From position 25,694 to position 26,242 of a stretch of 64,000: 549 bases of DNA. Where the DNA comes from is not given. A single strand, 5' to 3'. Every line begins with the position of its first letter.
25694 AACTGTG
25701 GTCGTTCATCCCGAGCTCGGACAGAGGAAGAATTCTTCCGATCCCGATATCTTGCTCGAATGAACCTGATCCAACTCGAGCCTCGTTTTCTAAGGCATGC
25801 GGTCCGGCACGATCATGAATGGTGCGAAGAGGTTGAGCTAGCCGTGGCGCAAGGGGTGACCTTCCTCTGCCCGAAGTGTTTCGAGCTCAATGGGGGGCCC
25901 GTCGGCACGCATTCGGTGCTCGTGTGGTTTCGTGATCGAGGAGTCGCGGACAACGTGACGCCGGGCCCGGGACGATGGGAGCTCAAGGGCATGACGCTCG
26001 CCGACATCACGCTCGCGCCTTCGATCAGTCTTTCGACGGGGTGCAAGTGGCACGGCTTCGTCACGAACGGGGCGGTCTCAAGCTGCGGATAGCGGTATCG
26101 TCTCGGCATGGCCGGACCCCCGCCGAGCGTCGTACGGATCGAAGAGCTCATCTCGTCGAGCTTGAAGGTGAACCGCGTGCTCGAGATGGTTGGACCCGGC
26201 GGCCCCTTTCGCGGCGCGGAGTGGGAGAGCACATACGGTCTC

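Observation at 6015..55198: Ten exact copies of a dispersed 20-bp palindrome with an asymmetric flank and block-wise orientation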

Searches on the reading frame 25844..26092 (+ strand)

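Call 91: search_protein_families(library=pfam, proteins=[window:25844-26092:+], max_evalue=0.01)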
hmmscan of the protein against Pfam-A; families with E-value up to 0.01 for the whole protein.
window:25844-26092:+ (82 aa): 1 family
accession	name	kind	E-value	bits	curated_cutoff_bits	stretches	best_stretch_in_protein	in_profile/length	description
PF20137.4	DUF6527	-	1.7e-08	34.7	23.6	1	42-81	23-63/63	Family of unknown function (DUF6527)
